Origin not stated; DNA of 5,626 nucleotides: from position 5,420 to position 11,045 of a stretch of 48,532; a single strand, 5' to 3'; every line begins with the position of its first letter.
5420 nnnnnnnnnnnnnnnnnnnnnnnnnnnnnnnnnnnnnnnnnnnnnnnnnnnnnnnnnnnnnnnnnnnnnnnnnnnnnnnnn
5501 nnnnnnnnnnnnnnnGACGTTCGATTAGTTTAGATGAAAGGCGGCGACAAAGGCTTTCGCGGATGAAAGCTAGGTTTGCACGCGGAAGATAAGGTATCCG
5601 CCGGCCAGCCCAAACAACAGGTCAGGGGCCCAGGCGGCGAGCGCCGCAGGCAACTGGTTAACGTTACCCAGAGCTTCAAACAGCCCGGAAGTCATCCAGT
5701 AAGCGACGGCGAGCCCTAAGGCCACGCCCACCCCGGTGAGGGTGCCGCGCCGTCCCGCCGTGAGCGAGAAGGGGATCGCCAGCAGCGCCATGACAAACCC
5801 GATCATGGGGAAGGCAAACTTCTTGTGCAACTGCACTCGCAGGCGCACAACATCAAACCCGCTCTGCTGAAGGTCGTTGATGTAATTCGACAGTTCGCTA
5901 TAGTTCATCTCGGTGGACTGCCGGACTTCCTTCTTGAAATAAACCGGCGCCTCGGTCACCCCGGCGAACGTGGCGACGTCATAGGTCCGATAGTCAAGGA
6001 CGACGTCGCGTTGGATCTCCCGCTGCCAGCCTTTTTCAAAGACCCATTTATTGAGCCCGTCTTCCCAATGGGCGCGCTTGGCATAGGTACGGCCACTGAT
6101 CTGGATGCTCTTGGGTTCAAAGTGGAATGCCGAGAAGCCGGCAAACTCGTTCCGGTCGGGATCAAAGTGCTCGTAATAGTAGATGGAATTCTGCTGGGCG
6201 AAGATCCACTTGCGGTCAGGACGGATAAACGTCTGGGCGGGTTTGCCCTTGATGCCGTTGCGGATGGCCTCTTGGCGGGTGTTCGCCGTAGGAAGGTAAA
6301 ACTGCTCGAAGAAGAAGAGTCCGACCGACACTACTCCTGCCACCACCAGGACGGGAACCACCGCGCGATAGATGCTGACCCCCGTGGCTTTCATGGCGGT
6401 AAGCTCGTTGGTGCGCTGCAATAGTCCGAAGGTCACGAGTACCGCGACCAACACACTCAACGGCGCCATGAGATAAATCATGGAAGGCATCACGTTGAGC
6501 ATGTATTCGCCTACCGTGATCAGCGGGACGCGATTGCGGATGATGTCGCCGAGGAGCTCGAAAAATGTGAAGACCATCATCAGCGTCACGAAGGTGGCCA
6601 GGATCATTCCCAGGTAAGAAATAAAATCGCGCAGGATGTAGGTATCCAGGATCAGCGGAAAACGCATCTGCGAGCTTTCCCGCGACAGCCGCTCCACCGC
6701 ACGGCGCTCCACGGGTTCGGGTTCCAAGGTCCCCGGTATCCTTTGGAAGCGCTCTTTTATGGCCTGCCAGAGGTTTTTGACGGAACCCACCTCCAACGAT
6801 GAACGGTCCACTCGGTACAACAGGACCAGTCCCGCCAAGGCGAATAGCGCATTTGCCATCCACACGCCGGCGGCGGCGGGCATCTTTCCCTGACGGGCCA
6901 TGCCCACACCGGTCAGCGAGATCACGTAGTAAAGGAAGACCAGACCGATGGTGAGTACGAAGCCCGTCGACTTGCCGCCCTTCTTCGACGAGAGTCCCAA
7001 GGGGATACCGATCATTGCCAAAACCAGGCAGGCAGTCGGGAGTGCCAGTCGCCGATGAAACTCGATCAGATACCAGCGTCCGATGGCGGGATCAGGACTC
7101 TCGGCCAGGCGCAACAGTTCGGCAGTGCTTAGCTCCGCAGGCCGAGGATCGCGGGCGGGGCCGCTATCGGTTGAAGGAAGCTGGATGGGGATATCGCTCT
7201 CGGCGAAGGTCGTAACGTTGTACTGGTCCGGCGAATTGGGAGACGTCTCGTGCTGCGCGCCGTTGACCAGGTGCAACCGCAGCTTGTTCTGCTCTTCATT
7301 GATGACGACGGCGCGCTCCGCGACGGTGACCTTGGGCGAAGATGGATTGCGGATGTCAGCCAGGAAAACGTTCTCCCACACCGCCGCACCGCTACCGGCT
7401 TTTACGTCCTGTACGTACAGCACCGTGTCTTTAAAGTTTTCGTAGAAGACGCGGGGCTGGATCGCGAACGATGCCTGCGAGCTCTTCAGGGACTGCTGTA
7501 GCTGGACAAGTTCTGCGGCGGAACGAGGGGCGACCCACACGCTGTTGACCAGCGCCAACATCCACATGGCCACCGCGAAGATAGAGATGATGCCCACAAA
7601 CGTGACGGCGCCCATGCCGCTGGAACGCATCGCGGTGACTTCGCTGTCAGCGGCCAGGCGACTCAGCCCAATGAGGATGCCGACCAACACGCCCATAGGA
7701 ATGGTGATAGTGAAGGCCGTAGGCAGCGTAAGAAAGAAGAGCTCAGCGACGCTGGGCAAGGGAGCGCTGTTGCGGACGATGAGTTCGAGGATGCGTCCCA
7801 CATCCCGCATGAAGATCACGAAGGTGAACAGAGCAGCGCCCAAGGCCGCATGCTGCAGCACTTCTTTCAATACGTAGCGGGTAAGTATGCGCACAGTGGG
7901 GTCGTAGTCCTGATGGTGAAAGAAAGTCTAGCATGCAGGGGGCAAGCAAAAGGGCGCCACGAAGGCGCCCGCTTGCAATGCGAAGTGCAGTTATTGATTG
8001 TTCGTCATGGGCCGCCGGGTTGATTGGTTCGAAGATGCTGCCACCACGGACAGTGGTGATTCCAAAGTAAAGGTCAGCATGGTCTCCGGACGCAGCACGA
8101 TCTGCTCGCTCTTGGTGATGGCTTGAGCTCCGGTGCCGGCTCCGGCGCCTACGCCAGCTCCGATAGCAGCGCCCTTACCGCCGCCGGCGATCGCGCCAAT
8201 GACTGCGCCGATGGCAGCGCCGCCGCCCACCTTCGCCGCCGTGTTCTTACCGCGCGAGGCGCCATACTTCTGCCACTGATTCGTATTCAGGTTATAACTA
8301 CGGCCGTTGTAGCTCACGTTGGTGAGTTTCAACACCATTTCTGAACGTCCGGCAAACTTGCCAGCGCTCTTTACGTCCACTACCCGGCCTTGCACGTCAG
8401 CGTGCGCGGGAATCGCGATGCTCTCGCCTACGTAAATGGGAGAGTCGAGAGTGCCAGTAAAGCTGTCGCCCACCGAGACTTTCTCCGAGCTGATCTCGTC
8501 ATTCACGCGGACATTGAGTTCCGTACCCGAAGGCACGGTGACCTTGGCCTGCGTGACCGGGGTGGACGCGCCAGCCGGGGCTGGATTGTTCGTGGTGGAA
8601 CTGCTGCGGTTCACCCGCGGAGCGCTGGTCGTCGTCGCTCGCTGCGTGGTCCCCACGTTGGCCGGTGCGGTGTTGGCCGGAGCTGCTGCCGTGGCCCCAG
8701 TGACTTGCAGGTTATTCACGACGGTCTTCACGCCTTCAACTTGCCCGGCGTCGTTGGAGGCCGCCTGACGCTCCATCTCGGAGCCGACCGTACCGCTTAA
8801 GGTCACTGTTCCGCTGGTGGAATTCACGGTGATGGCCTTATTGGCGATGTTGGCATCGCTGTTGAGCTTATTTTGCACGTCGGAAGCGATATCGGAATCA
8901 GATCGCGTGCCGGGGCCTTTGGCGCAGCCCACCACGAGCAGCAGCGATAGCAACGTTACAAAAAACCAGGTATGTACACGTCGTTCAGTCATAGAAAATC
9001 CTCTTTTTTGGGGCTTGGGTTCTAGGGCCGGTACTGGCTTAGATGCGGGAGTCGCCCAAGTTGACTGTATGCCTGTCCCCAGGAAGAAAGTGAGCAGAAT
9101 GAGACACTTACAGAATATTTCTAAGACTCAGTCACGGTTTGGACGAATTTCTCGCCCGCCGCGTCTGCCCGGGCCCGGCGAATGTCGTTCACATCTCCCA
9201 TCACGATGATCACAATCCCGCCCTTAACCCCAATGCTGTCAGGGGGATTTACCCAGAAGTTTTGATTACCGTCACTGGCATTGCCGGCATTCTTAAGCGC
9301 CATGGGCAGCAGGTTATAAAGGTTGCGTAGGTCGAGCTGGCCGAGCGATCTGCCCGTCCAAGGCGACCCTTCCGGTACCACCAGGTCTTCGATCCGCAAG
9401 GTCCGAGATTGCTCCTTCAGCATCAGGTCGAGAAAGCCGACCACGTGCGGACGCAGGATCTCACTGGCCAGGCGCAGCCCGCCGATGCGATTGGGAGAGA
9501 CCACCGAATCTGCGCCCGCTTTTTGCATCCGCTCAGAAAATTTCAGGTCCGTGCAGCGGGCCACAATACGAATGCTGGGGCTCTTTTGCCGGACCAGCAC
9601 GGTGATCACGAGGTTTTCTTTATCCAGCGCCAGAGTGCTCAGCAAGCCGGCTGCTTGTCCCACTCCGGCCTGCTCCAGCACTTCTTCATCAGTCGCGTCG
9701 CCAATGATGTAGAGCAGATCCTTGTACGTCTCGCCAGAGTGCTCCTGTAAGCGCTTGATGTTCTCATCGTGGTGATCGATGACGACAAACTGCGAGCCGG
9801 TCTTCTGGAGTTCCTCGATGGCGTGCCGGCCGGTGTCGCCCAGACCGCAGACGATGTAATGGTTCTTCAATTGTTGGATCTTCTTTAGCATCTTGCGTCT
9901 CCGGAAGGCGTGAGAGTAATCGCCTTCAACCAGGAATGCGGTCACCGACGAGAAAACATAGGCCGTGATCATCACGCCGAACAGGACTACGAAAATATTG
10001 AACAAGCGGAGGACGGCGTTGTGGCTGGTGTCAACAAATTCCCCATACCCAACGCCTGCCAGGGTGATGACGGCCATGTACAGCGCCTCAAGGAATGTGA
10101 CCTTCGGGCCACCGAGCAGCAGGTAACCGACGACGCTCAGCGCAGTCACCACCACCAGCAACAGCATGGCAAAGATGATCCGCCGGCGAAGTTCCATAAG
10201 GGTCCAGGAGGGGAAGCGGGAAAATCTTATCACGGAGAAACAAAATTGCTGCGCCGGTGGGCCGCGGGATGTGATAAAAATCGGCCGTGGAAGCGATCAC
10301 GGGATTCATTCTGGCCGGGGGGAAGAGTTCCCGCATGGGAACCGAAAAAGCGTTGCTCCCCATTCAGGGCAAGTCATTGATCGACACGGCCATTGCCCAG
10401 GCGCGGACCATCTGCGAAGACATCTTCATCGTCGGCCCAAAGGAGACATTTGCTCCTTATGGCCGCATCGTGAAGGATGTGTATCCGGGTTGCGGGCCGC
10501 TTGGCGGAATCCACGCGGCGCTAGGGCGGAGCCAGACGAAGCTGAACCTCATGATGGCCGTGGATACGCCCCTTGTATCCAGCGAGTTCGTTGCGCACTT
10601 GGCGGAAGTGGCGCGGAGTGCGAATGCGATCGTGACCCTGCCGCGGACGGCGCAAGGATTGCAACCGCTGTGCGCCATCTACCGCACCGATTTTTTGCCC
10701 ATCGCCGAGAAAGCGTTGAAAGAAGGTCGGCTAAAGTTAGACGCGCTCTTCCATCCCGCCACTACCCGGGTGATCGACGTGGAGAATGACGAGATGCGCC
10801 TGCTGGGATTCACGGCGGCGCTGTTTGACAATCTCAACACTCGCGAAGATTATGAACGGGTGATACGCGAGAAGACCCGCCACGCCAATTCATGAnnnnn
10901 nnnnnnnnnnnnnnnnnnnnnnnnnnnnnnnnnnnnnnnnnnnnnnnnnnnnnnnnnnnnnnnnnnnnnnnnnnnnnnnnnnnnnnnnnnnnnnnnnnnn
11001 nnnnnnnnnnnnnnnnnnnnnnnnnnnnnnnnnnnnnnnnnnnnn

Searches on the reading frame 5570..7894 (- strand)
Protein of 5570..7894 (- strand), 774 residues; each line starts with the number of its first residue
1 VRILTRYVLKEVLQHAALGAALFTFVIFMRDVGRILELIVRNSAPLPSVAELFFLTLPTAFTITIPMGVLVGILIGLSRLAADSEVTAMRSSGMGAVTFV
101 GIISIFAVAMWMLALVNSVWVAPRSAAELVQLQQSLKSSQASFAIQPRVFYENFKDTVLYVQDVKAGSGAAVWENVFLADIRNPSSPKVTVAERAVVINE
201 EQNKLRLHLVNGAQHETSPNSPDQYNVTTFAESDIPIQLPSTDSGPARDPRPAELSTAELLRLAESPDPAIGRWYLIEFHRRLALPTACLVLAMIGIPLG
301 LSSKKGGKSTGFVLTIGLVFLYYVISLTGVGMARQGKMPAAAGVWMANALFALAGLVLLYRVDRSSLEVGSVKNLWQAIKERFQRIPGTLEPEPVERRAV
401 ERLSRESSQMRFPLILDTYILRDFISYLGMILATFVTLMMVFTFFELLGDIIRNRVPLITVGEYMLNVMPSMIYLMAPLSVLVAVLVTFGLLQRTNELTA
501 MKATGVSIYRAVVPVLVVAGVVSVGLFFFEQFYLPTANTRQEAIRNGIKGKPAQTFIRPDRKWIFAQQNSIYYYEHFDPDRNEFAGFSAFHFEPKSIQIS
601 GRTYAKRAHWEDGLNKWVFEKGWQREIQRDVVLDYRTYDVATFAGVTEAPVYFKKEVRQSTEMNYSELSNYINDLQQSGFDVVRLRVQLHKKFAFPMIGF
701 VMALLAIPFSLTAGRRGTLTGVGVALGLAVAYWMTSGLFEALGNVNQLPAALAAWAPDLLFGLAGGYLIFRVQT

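Call 30: search_protein_families(library=pfam, proteins=[window:5570-7894:-], max_evalue=0.00001)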
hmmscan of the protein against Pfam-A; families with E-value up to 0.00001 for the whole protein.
window:5570-7894:- (774 aa): 1 family
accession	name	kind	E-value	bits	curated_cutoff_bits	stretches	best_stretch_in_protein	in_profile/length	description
PF03739.19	LptF_LptG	-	1.1e-170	567.8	27.9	2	6-361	1-353/353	Lipopolysaccharide export system permease LptF/LptG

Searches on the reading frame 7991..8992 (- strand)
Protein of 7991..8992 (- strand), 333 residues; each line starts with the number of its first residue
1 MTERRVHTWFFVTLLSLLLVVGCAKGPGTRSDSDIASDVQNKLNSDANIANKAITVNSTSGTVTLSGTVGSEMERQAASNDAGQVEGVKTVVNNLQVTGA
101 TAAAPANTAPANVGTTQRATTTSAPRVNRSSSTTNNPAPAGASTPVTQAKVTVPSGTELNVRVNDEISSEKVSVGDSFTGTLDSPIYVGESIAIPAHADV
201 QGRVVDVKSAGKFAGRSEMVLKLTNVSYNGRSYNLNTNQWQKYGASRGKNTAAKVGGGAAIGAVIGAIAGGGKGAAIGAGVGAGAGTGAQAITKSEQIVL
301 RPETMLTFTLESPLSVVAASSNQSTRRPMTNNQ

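Call 30: search_protein_families(library=pfam, proteins=[window:7991-8992:-], max_evalue=0.00001)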
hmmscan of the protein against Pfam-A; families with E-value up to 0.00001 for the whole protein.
window:7991-8992:- (333 aa): 1 family
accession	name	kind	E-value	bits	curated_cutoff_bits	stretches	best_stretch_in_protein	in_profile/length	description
PF04972.22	BON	-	1.7e-17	63.9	27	1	31-98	1-68/69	BON domain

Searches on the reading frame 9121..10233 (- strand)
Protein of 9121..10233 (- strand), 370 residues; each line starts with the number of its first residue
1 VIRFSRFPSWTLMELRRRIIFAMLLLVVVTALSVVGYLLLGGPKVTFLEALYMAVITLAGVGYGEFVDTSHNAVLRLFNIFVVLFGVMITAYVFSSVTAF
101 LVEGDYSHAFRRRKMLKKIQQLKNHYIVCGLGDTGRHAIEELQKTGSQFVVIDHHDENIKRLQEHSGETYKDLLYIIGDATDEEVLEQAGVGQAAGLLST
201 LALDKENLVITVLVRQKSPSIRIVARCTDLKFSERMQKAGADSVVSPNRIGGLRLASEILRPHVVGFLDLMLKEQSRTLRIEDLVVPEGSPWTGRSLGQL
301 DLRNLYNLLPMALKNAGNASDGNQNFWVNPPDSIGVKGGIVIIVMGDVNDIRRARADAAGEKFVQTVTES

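Call 30: search_protein_families(library=pfam, proteins=[window:9121-10233:-], max_evalue=0.00001)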
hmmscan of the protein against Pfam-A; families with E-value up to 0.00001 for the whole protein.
window:9121-10233:- (370 aa): 2 families
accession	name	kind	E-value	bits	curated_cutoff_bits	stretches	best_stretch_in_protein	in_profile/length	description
PF02254.24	TrkA_N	-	3.5e-29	101.9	23.8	1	126-247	1-116/116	TrkA-N domain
PF07885.22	Ion_trans_2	-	1.6e-11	44.3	22.5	1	25-102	2-78/79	Ion channel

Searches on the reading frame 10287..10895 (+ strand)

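Call 30: search_protein_families(library=pfam, proteins=[window:10287-10895:+], max_evalue=0.00001)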
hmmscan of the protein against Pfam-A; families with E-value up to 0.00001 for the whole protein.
window:10287-10895:+ (202 aa): 1 family
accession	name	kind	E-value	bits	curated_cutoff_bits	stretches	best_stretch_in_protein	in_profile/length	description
PF12804.13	NTP_transf_3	-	4.4e-34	118.4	27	1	6-149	1-150/160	MobA-like NTP transferase domain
